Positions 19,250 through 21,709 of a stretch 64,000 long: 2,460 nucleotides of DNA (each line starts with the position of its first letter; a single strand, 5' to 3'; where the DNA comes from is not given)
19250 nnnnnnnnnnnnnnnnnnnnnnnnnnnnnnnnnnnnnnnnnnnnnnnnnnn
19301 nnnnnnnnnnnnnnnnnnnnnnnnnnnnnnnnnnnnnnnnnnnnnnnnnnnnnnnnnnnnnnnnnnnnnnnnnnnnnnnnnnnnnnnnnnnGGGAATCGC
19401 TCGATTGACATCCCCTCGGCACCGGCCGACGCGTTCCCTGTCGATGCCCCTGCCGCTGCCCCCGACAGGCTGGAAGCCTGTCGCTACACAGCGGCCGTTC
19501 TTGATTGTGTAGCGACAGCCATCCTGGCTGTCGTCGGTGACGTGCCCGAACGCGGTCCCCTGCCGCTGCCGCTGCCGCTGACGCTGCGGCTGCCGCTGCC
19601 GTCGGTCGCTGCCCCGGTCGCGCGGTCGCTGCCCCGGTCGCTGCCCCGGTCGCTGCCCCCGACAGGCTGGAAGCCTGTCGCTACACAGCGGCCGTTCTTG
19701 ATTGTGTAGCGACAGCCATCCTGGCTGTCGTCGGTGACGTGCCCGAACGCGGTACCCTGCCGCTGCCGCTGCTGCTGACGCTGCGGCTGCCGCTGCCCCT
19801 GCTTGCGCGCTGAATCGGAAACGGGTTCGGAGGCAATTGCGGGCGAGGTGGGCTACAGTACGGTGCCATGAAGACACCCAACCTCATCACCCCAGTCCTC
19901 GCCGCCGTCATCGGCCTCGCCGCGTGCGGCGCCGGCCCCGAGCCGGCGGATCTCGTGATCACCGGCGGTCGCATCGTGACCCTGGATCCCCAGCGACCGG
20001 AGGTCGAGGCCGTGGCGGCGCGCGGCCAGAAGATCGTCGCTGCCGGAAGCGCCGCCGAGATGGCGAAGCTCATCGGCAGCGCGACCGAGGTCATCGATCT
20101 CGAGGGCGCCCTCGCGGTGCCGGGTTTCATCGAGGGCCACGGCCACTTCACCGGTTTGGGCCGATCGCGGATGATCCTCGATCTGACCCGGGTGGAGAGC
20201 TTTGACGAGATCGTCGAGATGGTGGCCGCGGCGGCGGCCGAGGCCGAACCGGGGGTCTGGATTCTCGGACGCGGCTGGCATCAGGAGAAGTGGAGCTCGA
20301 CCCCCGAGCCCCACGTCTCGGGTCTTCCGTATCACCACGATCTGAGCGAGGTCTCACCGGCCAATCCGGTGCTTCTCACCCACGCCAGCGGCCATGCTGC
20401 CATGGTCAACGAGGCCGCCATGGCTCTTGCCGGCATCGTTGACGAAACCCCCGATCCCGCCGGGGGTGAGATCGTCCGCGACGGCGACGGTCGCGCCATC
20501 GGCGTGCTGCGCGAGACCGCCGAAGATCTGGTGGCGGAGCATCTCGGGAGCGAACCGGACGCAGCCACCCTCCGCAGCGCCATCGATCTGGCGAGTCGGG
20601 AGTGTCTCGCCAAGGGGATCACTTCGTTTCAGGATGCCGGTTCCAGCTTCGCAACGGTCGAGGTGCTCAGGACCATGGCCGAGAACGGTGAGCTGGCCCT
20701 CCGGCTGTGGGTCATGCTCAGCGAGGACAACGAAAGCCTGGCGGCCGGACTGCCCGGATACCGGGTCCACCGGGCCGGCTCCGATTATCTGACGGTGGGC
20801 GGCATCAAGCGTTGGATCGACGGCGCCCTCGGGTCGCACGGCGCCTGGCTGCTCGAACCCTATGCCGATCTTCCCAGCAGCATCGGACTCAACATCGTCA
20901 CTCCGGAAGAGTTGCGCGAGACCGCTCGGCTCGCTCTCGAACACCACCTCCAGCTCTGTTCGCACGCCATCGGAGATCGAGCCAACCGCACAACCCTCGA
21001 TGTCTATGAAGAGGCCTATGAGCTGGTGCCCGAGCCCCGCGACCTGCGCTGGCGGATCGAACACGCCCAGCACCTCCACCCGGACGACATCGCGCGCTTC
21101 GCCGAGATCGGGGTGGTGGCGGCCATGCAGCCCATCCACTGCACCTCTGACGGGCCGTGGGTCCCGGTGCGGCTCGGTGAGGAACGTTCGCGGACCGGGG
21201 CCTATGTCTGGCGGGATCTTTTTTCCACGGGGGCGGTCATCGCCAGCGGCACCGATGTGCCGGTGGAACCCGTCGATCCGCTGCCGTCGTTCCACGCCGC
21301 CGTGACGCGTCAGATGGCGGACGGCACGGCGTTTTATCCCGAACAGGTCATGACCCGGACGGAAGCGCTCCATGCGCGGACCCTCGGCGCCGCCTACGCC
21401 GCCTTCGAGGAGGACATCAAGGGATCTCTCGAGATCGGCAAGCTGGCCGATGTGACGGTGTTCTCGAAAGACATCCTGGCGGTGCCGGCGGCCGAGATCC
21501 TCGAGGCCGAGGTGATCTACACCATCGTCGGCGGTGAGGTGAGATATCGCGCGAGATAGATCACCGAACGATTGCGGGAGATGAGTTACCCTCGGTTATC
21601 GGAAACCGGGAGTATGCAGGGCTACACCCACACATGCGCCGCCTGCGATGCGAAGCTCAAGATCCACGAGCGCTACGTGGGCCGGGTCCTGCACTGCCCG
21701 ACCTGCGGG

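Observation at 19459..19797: REPIN-like triple-hairpin element: four copies, stems covary while GGA and TCC loops stay fixed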

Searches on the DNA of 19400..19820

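Call 77: search_rna_families(source=window, start=19400, end=19820, threshold=evalue, max_evalue=10)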
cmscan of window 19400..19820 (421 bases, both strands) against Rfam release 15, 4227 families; matches with E-value up to 10: 17.
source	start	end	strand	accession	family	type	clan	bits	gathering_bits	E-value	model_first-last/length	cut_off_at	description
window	19656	19734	+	RF04141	MIR8622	Gene; miRNA;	-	20.6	197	0.12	1-212/212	no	MIR8622 microRNA precursor family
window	19748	19797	-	RF01975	HOTAIRM1_1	Gene; lncRNA;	-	18.3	70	9.7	76-125/125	no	HOX antisense intergenic RNA myeloid 1 conserved region 1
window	19656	19734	-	RF04141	MIR8622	Gene; miRNA;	-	16.3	197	1.1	1-212/212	no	MIR8622 microRNA precursor family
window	19459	19537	-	RF04141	MIR8622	Gene; miRNA;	-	16.3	197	1.1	1-212/212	no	MIR8622 microRNA precursor family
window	19661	19729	+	RF04214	MIR7526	Gene; miRNA;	-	16.2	110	1.8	1-113/113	no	MIR7526 microRNA precursor family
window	19464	19532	+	RF04214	MIR7526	Gene; miRNA;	-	16.1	110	1.9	1-113/113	no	MIR7526 microRNA precursor family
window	19459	19536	+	RF03240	MIR5534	Gene; miRNA;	-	15.8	79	3.4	1-102/102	no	MIR5534 microRNA precursor family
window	19656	19733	+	RF03240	MIR5534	Gene; miRNA;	-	15.7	79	3.4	1-102/102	no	MIR5534 microRNA precursor family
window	19463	19534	-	RF03240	MIR5534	Gene; miRNA;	-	15.7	79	3.5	1-102/102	no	MIR5534 microRNA precursor family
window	19660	19731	-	RF03240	MIR5534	Gene; miRNA;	-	15.7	79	3.5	1-102/102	no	MIR5534 microRNA precursor family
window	19648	19743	-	RF04214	MIR7526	Gene; miRNA;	-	14.8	110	4.2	1-113/113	no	MIR7526 microRNA precursor family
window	19465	19531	-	RF04214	MIR7526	Gene; miRNA;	-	14.6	110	4.9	1-113/113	no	MIR7526 microRNA precursor family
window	19458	19538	-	RF03444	MIR5635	Gene; miRNA;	-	13.2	149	9.4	1-182/182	no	MIR5635 microRNA precursor family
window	19655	19735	-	RF03444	MIR5635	Gene; miRNA;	-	13.2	149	9.4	1-182/182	no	MIR5635 microRNA precursor family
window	19463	19483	-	RF02690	BTH_s1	Gene; sRNA;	-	10.4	74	4.3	47-67/205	no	Burkholderia sRNA 1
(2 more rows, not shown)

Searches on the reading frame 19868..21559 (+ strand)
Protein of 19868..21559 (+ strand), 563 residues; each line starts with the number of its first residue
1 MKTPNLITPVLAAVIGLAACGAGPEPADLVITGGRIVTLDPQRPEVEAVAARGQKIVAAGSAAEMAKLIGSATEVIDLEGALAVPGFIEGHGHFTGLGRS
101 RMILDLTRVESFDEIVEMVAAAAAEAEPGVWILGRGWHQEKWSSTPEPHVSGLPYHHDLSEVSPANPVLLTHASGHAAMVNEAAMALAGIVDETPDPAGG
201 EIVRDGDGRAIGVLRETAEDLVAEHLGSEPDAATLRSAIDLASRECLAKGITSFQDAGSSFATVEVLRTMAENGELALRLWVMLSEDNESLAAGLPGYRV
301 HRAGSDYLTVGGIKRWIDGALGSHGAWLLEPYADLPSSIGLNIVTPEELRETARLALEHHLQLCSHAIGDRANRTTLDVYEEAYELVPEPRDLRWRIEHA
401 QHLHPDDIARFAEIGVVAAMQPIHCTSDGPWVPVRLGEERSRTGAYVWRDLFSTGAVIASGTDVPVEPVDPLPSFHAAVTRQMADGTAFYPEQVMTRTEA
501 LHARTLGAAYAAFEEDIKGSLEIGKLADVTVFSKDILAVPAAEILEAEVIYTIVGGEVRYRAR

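Call 12: search_protein_families(library=pfam, proteins=[window:19868-21559:+])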
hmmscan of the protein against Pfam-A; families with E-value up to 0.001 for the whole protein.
window:19868-21559:+ (563 aa): 2 families
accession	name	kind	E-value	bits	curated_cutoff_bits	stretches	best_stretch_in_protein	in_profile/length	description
PF07969.17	Amidohydro_3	-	1.1e-104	352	29.7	1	74-560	1-472/472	Amidohydrolase family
PF01979.26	Amidohydro_1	-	3.1e-14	53.4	25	1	343-558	131-344/345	Amidohydrolase family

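Call 14: find_encoding_contigs(protein=window:19868-21559:+, flank=10000, max_places=6)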
Protein window:19868-21559:+ (563 aa): no gene with exactly this product is on record in the collection.
